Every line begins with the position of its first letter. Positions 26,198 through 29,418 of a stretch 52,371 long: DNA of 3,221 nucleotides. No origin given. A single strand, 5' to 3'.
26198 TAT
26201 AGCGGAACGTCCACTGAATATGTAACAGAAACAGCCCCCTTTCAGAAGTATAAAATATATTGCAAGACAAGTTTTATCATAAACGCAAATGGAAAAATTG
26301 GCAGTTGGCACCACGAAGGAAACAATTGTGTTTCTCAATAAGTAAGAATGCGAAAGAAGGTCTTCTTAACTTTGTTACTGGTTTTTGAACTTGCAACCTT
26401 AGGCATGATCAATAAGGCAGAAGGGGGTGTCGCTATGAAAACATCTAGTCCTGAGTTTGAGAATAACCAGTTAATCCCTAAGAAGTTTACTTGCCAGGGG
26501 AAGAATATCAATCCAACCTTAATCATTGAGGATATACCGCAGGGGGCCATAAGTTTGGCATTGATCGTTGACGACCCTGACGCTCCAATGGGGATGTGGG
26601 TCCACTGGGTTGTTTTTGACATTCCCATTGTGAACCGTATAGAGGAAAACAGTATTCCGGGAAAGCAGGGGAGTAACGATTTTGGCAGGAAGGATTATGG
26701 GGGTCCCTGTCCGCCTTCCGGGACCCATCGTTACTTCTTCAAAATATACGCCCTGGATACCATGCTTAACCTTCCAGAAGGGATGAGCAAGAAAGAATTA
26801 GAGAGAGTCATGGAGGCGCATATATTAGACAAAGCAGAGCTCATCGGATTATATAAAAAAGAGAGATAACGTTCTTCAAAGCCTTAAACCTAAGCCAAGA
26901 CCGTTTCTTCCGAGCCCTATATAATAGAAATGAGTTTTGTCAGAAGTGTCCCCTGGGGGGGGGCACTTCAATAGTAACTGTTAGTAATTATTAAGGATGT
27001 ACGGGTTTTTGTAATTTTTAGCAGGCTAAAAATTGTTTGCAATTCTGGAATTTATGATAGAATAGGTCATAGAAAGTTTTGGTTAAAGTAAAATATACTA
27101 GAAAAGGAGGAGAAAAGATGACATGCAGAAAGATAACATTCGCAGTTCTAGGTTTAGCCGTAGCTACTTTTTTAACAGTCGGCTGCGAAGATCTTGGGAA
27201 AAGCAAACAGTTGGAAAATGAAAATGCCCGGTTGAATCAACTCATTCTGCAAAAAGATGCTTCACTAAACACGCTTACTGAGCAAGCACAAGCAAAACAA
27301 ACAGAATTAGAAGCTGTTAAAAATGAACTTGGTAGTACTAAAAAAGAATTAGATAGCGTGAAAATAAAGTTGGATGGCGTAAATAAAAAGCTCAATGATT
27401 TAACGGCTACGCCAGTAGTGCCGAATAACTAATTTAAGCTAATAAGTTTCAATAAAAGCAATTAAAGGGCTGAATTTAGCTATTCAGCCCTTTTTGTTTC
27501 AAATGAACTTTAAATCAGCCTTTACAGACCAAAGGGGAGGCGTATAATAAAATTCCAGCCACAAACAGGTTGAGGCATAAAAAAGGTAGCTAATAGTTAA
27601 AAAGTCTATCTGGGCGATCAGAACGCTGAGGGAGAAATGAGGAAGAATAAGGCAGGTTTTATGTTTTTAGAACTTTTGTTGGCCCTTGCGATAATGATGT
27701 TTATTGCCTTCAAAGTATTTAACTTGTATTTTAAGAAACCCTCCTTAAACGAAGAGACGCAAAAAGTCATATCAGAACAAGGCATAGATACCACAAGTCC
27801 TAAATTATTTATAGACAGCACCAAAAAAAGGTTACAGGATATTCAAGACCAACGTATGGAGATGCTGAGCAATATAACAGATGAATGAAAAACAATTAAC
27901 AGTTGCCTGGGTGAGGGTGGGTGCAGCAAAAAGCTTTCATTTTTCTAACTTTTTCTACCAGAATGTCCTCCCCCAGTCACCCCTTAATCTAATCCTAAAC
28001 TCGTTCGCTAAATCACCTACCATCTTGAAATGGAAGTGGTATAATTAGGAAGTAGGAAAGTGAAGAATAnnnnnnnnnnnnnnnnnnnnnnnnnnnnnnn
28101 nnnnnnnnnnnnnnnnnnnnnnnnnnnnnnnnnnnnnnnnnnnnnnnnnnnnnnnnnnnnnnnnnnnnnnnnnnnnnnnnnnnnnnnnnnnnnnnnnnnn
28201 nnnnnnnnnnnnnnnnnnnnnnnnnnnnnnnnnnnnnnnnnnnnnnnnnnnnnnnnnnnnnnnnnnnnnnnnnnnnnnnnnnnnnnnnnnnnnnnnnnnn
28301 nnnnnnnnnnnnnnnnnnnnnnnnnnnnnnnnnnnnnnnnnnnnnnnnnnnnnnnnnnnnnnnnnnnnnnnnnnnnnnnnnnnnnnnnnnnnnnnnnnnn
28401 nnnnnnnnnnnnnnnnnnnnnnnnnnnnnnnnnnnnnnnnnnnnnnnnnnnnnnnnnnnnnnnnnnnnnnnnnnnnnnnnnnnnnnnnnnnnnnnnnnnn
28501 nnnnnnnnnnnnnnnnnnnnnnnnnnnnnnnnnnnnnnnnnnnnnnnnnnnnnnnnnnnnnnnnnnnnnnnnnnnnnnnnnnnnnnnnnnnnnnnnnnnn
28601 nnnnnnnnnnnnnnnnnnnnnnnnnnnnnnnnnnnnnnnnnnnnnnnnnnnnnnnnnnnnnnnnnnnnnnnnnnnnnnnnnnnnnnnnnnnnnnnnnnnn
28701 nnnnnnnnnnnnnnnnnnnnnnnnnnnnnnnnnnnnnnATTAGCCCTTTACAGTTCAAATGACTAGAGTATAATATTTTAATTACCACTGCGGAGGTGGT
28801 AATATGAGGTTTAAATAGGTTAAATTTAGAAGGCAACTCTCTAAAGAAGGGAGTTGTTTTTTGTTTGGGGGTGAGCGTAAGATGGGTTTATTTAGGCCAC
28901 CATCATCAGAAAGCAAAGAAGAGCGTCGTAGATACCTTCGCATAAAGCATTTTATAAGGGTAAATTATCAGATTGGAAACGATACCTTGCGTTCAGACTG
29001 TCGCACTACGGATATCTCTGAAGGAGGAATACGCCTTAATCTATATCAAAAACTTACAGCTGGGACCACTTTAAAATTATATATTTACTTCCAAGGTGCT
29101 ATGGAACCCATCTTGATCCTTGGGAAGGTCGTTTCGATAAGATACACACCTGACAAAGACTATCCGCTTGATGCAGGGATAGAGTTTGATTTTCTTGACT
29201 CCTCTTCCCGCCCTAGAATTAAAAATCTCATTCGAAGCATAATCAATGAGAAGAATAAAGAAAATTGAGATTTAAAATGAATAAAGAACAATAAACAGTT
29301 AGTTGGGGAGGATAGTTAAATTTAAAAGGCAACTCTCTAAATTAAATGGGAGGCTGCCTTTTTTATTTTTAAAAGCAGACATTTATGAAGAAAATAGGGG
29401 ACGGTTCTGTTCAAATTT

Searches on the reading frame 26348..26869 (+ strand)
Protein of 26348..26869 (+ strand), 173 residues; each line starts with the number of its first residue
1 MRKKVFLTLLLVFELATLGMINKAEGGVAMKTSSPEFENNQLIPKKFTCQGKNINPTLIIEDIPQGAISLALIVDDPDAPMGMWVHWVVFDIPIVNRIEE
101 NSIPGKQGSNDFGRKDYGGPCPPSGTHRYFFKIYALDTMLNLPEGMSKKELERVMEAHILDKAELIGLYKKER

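Call 100: search_protein_families(library=pfam, proteins=[window:26348-26869:+], max_evalue=0.01)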
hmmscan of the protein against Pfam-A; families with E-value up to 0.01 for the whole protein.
window:26348-26869:+ (173 aa): 1 family
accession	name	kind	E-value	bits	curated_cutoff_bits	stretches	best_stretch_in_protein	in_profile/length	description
PF01161.25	PBP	-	1.4e-40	139.2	24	1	43-169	2-135/135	Phosphatidylethanolamine-binding protein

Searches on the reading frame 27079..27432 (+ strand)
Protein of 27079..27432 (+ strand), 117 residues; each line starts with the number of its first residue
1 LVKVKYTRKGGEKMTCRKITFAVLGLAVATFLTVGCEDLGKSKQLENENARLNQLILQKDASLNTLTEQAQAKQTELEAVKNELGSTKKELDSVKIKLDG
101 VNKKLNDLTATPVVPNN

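Call 100: search_protein_families(library=pfam, proteins=[window:27079-27432:+], max_evalue=0.01)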
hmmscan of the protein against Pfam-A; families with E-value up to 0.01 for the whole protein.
window:27079-27432:+ (117 aa): 5 families
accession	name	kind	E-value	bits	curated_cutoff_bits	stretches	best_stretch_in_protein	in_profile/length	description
PF24423.1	OVT1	-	0.00014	22.6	30.9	1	41-106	2-67/100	Major antigen, helical domain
PF17675.6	APG6_N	-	0.0025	18.7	45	1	41-103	68-130/132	Apg6 coiled-coil region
PF07889.17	DUF1664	-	0.005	17.3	34.6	1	42-109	54-121/124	Protein of unknown function (DUF1664)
PF12795.12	MscS_porin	-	0.0058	16.7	34.4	1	49-109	80-140/238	Mechanosensitive ion channel porin domain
PF06818.20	Fez1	-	0.0064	17.4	34.4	1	51-108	42-99/199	Fez1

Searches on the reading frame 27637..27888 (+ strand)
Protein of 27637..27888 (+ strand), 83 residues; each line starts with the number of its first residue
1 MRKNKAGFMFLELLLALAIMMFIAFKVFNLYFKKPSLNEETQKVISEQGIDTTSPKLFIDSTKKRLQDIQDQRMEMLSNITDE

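Call 100: search_protein_families(library=pfam, proteins=[window:27637-27888:+], max_evalue=0.01)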
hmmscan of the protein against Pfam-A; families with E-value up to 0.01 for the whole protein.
window:27637-27888:+ (83 aa): 1 family
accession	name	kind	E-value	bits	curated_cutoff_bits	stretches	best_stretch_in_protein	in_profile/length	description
PF03672.18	UPF0154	-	0.01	16.2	27.1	0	10-45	2-38/60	Uncharacterised protein family (UPF0154)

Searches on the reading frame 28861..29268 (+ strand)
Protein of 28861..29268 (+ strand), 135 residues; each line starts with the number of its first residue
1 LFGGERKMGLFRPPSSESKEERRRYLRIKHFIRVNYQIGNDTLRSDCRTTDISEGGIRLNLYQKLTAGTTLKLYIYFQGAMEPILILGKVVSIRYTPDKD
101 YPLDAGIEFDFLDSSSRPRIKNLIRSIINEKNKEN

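Call 100: search_protein_families(library=pfam, proteins=[window:28861-29268:+], max_evalue=0.01)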
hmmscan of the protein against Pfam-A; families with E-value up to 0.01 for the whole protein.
window:28861-29268:+ (135 aa): 1 family
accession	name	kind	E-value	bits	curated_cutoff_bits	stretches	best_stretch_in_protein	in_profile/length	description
PF07238.19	PilZ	-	3.3e-13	50.3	22.5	1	21-125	1-101/102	PilZ domain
